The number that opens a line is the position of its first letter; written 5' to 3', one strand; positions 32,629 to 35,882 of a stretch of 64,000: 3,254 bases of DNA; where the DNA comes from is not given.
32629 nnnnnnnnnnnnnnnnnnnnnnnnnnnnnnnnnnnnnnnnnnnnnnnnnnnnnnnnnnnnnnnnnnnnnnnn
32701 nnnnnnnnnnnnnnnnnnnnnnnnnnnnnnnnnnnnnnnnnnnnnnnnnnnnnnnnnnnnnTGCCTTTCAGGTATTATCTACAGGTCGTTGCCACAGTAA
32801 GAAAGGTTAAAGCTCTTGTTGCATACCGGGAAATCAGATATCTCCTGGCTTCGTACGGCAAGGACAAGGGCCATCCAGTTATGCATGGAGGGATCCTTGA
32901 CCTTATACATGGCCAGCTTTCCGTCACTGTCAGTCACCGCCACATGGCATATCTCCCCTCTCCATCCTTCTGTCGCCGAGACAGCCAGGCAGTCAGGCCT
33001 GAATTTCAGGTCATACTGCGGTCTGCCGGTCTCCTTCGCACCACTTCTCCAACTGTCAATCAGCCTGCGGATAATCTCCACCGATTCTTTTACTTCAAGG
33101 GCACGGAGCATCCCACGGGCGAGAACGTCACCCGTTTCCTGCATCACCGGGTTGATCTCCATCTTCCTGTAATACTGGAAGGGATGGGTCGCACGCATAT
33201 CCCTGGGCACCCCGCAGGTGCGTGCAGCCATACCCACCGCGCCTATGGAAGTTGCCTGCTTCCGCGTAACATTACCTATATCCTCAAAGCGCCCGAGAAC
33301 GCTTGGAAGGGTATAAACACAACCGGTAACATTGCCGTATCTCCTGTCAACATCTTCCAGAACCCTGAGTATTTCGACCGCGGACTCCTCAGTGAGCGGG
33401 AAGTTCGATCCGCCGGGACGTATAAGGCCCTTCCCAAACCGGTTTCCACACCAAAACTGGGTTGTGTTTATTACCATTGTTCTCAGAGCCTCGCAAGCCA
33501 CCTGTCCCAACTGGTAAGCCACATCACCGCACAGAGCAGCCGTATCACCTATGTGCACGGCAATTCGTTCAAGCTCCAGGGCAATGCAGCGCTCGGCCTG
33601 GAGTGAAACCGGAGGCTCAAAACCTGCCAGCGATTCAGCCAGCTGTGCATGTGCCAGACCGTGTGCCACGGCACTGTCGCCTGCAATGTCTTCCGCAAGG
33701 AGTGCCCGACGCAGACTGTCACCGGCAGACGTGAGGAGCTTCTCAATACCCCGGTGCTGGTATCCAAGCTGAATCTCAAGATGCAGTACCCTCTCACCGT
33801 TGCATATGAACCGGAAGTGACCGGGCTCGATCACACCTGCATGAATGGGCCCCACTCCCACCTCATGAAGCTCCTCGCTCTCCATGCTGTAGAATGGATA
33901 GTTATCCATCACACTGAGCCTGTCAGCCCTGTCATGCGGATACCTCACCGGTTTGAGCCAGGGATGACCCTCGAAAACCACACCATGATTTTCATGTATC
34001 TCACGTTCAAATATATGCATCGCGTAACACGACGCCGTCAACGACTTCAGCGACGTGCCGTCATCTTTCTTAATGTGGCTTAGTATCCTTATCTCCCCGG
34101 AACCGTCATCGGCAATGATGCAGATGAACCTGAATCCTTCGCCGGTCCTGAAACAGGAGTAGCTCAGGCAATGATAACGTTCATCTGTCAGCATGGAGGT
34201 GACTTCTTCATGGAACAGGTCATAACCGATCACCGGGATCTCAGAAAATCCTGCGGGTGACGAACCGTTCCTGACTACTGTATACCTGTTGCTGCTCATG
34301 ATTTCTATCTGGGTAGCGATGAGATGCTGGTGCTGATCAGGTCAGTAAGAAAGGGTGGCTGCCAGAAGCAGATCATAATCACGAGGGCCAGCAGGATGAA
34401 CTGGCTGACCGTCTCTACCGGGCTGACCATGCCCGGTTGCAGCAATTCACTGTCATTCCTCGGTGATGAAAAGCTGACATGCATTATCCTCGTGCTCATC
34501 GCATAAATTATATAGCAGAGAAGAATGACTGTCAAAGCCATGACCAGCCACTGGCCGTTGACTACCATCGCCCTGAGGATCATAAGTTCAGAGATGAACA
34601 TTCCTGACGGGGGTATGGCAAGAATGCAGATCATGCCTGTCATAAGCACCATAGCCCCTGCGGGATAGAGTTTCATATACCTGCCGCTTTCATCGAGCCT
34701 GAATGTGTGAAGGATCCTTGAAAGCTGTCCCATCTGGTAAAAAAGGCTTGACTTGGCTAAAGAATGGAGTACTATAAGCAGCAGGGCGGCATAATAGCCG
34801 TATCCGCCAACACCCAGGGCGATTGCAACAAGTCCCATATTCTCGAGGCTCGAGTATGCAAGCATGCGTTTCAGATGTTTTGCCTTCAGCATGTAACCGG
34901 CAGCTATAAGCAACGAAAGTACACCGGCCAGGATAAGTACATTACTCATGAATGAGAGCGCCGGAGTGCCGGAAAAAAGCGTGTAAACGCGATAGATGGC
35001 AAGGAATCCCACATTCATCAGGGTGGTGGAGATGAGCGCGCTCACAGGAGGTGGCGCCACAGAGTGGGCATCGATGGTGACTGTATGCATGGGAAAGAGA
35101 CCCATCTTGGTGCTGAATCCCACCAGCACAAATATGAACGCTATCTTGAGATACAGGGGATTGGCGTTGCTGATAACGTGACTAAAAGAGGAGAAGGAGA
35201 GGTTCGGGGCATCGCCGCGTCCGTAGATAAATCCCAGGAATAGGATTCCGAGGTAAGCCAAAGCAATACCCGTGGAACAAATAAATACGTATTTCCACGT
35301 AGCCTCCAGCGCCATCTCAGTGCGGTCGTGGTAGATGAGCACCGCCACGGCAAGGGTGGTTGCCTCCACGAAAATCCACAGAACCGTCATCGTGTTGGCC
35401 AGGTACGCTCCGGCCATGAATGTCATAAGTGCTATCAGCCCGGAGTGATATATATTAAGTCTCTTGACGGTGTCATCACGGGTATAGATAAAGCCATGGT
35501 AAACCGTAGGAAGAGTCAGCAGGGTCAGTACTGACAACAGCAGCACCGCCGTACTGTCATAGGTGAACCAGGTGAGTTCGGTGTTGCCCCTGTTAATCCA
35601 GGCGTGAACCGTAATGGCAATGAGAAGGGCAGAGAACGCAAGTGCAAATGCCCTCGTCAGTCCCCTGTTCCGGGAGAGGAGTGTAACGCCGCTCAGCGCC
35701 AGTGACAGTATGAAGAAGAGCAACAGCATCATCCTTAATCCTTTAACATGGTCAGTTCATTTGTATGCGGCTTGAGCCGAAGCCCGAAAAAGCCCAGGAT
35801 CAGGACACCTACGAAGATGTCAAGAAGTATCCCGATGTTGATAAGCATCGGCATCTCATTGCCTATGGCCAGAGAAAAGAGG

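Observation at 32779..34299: Large subunit: both [NiFe] ligand motifs replaced (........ at L1; C-terminus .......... without CxxC)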

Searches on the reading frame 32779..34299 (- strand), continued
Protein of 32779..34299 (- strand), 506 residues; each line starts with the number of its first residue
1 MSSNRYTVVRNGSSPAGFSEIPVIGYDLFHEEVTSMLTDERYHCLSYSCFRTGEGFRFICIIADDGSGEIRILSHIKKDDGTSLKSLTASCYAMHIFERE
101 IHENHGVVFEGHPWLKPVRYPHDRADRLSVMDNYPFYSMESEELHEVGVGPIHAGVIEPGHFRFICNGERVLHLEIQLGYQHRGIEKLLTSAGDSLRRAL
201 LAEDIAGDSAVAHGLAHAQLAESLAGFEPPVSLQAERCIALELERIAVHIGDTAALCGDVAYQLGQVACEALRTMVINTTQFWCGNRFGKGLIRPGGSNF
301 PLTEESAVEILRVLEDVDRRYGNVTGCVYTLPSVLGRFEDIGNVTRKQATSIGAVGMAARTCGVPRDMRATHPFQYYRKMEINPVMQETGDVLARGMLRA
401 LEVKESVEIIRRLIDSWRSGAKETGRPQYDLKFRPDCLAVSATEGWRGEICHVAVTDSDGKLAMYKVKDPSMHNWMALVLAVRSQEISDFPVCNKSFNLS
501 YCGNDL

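Call 81: find_encoding_contigs(protein=P0280, flank=8000, max_places=1)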
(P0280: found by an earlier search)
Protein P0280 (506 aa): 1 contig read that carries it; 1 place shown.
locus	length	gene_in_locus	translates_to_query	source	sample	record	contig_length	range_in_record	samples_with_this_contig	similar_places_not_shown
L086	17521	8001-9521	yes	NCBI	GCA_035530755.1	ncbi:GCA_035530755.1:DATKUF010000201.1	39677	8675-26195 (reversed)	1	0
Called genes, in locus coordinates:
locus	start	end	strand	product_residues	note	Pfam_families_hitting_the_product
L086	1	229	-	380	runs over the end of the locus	PF13433:Peripla_BP_5, PF13458:Peripla_BP_6, PF01094:ANF_receptor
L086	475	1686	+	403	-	PF00155:Aminotran_1_2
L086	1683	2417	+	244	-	PF08348:PAS_6, PF13309:HTH_22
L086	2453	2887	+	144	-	PF01042:Ribonuc_L-PSP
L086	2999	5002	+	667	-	PF00361:Proton_antipo_M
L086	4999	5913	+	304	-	PF00146:NADHdh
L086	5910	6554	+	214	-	-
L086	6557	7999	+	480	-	PF00361:Proton_antipo_M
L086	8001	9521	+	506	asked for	PF00329:Complex1_30kDa (weak), PF00346:Complex1_49kDa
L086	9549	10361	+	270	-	PF13183:Fer4_8 (faint), PF00037:Fer4 (weak), PF12837:Fer4_6 (weak), PF13237:Fer4_10 (weak), PF12838:Fer4_7, PF13187:Fer4_9, PF00037:Fer4, PF01058:Oxidored_q6, +3 more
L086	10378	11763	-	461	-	PF00270:DEAD, PF04851:ResIII (weak), PF00271:Helicase_C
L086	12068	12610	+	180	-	-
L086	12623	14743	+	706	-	PF27335:TP_0481_C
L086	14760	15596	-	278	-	PF04909:Amidohydro_2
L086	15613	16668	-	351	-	PF00248:Aldo_ket_red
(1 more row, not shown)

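Call 82: find_encoding_contigs(protein=P0475, flank=8000, max_places=1)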
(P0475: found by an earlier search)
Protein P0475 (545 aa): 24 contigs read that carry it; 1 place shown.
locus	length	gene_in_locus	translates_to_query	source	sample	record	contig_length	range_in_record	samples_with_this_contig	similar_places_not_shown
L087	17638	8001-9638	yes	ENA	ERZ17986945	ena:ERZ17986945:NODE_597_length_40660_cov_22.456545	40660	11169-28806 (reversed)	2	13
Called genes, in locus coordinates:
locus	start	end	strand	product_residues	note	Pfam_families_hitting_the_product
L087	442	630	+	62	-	-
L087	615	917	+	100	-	PF05016:ParE_toxin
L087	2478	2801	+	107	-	PF01022:HTH_5, PF12840:HTH_20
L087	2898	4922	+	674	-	PF00662:Proton_antipo_N (weak), PF00361:Proton_antipo_M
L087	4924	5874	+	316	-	PF00146:NADHdh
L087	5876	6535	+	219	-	-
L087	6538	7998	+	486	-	PF00662:Proton_antipo_N (weak), PF00361:Proton_antipo_M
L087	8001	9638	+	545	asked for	PF00329:Complex1_30kDa, PF00374:NiFeSe_Hases (faint), PF00346:Complex1_49kDa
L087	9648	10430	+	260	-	PF00037:Fer4 (faint), PF12797:Fer4_2 (faint), PF13237:Fer4_10, PF12837:Fer4_6 (faint), PF12838:Fer4_7, PF13187:Fer4_9, PF13484:Fer4_16 (faint), PF01058:Oxidored_q6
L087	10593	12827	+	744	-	PF00270:DEAD, PF00271:Helicase_C, PF22982:WHD_HRQ1, PF09369:MZB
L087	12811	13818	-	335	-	PF01545:Cation_efflux, PF16916:ZT_dimer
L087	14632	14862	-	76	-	PF01695:IstB_IS21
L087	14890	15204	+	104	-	PF01022:HTH_5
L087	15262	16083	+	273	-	PF01135:PCMT (weak), PF13489:Methyltransf_23, PF01209:Ubie_methyltran, PF05175:MTS (weak), PF13847:Methyltransf_31, PF08241:Methyltransf_11, PF08242:Methyltransf_12, PF13649:Methyltransf_25, +3 more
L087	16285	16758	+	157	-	PF18306:LDcluster4, PF03641:Lysine_decarbox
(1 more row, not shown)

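Call 83: find_encoding_contigs(protein=P0210, flank=8000, max_places=1)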
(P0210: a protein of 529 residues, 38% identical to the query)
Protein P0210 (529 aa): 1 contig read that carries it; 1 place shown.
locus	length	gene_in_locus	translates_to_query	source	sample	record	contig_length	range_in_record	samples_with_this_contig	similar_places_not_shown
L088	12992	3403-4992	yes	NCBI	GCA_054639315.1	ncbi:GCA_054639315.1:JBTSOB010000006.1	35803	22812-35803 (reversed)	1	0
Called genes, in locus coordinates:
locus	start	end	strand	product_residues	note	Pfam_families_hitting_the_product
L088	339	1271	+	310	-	PF00146:NADHdh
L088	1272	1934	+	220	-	-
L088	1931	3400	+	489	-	PF00662:Proton_antipo_N, PF00361:Proton_antipo_M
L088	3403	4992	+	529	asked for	PF00329:Complex1_30kDa, PF00374:NiFeSe_Hases, PF00346:Complex1_49kDa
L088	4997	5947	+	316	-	PF12838:Fer4_7 (faint), PF13187:Fer4_9 (faint), PF13746:Fer4_18 (faint), PF00037:Fer4 (weak), PF13237:Fer4_10, PF00037:Fer4 (weak), PF12837:Fer4_6 (weak), PF01058:Oxidored_q6, +4 more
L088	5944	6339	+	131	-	PF00582:Usp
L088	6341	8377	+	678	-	PF00361:Proton_antipo_M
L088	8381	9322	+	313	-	PF00146:NADHdh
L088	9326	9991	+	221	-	-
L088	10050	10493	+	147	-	PF08570:DUF1761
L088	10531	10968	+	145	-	PF00254:FKBP_C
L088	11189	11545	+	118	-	-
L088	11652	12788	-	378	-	PF06224:AlkZ-like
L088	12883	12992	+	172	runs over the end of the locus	-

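Call 84: find_encoding_contigs(protein=P0324, flank=8000, max_places=1)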
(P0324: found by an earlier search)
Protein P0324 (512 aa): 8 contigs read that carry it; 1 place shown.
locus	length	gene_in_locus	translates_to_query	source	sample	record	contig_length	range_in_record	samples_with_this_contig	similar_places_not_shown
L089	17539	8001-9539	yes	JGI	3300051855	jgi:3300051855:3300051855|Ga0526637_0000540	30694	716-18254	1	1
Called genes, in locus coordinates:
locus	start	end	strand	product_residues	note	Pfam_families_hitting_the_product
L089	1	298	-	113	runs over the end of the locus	-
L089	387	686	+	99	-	PF12840:HTH_20, PF01022:HTH_5, PF08279:HTH_11 (weak), PF12802:MarR_2 (weak)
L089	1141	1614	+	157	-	PF01243:PNPOx_N, PF12900:Pyridox_ox_2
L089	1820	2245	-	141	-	-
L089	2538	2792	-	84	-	PF19839:RHH_9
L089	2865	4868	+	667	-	PF00361:Proton_antipo_M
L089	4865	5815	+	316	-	PF00146:NADHdh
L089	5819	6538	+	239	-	-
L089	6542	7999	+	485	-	PF00361:Proton_antipo_M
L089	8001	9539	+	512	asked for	PF00346:Complex1_49kDa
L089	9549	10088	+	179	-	PF01058:Oxidored_q6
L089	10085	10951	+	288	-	PF01564:Spermine_synth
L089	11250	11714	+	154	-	PF04075:F420H2_quin_red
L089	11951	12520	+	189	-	-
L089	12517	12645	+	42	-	-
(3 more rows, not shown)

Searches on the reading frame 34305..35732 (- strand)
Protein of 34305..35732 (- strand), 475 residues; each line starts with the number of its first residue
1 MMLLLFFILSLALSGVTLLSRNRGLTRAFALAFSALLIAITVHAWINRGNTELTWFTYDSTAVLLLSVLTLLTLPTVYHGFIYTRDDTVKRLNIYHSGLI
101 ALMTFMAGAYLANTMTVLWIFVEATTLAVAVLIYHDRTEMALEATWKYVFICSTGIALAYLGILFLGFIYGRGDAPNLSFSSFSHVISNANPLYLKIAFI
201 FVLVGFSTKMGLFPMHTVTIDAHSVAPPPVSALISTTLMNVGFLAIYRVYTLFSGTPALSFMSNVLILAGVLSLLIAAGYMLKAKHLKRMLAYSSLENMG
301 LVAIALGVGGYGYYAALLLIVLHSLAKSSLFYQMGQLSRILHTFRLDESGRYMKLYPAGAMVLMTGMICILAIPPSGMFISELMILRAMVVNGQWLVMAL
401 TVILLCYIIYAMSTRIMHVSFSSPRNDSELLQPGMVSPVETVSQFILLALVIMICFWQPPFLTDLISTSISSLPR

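Call 4: search_protein_families(library=pfam, proteins=[window:34305-35732:-], max_evalue=0.01)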
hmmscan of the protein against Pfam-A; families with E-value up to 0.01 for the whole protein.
window:34305-35732:- (475 aa): 1 family
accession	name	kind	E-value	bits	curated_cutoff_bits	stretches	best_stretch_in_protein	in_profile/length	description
PF00361.26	Proton_antipo_M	-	1.8e-40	139.4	21.5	1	112-403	1-289/294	NADH:quinone oxidoreductase/Mrp antiporter, TM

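Call 5: search_protein_families(library=ncbifam, proteins=[window:34305-35732:-], max_evalue=0.01)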
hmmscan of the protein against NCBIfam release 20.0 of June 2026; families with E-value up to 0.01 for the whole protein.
window:34305-35732:- (475 aa): 69 families (the best 25 are shown)
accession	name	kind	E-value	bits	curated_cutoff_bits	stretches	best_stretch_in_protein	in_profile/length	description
NF005045.0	PRK06458.1-5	equivalog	2.1e-70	238.1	543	1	4-467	3-476/484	hydrogenase 4 subunit F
NF005044.0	PRK06458.1-4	equivalog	5.2e-67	226.9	610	1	34-469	49-490/531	hydrogenase 4 subunit F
NF005043.0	PRK06458.1-3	equivalog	3.7e-63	214.2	533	1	32-464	38-473/483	hydrogenase 4 subunit F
NF006427.0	PRK08676.1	equivalog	4.1e-61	207.4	511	1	84-473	94-483/486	hydrogenase membrane subunit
NF005041.0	PRK06458.1-1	equivalog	3e-54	184.9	951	1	4-454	15-475/526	hydrogenase 4 subunit F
NF005042.0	PRK06458.1-2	equivalog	3e-53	181.5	437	1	8-453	9-433/439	hydrogenase 4 subunit F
NF005086.0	PRK06521.1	equivalog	8.2e-36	123.7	667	1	31-403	50-428/669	hydrogenase 4 subunit B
NF006241.0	PRK08377.1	equivalog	1.8e-34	119.6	645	1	93-462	108-467/494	NADH dehydrogenase subunit N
TIGR01972.1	NDH_I_M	subfamily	1.2e-33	116.5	263.8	1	41-472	60-481/486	NADH-quinone oxidoreductase subunit M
NF009305.0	PRK12662.1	equivalog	4.8e-32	111.4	700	1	34-454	53-472/492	putative monovalent cation/H+ antiporter subunit D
NF006240.0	PRK08376.1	subfamily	1.3e-29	103.5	662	1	56-457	86-491/521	putative monovalent cation/H+ antiporter subunit D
NF004920.0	PRK06277.1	equivalog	2.7e-29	102.3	578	1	56-472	68-474/478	energy conserving hydrogenase EhbF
TIGR01770.1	NDH_I_N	subfamily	5.8e-29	101.4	332.6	1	3-456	9-463/472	NADH-quinone oxidoreductase subunit NuoN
NF005140.0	PRK06589.1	equivalog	7.1e-27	94.4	470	1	56-452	79-477/489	putative monovalent cation/H+ antiporter subunit D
NF006418.0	PRK08667.1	equivalog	2e-26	92.7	794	1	56-406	73-425/644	hydrogenase membrane subunit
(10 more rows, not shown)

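Call 24: search_solved_structures(query=window:34305-35732:-, max_evalue=1e-15, show_alignments=3)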
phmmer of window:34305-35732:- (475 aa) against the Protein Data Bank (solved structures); distinct sequences matched with E-value up to 1e-15: 6.
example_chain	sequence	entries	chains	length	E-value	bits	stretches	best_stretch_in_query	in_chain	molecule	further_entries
6u8y_H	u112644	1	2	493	7.7e-27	97.8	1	85-462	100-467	NADH dehydrogenase subunit N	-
6cfw_H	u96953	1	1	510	3.2e-22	82.6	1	55-460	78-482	Monovalent cation/H+ antiporter subunit D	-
6hum_B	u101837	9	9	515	2.4e-16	63.2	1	26-425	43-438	NAD(P)H-quinone oxidoreductase subunit 2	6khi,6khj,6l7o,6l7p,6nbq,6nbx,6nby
7qru_D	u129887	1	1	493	4.3e-16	62.4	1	90-429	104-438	Na+/H+ antiporter subunit D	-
7p61_M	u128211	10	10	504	8.6e-16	61.4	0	83-463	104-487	NADH dehydrogenase I subunit M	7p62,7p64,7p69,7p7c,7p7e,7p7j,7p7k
3rko_M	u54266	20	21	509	8.9e-16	61.4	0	83-463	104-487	NADH-QUINONE OXIDOREDUCTASE SUBUNIT M | NADH dehydrogenase I subunit M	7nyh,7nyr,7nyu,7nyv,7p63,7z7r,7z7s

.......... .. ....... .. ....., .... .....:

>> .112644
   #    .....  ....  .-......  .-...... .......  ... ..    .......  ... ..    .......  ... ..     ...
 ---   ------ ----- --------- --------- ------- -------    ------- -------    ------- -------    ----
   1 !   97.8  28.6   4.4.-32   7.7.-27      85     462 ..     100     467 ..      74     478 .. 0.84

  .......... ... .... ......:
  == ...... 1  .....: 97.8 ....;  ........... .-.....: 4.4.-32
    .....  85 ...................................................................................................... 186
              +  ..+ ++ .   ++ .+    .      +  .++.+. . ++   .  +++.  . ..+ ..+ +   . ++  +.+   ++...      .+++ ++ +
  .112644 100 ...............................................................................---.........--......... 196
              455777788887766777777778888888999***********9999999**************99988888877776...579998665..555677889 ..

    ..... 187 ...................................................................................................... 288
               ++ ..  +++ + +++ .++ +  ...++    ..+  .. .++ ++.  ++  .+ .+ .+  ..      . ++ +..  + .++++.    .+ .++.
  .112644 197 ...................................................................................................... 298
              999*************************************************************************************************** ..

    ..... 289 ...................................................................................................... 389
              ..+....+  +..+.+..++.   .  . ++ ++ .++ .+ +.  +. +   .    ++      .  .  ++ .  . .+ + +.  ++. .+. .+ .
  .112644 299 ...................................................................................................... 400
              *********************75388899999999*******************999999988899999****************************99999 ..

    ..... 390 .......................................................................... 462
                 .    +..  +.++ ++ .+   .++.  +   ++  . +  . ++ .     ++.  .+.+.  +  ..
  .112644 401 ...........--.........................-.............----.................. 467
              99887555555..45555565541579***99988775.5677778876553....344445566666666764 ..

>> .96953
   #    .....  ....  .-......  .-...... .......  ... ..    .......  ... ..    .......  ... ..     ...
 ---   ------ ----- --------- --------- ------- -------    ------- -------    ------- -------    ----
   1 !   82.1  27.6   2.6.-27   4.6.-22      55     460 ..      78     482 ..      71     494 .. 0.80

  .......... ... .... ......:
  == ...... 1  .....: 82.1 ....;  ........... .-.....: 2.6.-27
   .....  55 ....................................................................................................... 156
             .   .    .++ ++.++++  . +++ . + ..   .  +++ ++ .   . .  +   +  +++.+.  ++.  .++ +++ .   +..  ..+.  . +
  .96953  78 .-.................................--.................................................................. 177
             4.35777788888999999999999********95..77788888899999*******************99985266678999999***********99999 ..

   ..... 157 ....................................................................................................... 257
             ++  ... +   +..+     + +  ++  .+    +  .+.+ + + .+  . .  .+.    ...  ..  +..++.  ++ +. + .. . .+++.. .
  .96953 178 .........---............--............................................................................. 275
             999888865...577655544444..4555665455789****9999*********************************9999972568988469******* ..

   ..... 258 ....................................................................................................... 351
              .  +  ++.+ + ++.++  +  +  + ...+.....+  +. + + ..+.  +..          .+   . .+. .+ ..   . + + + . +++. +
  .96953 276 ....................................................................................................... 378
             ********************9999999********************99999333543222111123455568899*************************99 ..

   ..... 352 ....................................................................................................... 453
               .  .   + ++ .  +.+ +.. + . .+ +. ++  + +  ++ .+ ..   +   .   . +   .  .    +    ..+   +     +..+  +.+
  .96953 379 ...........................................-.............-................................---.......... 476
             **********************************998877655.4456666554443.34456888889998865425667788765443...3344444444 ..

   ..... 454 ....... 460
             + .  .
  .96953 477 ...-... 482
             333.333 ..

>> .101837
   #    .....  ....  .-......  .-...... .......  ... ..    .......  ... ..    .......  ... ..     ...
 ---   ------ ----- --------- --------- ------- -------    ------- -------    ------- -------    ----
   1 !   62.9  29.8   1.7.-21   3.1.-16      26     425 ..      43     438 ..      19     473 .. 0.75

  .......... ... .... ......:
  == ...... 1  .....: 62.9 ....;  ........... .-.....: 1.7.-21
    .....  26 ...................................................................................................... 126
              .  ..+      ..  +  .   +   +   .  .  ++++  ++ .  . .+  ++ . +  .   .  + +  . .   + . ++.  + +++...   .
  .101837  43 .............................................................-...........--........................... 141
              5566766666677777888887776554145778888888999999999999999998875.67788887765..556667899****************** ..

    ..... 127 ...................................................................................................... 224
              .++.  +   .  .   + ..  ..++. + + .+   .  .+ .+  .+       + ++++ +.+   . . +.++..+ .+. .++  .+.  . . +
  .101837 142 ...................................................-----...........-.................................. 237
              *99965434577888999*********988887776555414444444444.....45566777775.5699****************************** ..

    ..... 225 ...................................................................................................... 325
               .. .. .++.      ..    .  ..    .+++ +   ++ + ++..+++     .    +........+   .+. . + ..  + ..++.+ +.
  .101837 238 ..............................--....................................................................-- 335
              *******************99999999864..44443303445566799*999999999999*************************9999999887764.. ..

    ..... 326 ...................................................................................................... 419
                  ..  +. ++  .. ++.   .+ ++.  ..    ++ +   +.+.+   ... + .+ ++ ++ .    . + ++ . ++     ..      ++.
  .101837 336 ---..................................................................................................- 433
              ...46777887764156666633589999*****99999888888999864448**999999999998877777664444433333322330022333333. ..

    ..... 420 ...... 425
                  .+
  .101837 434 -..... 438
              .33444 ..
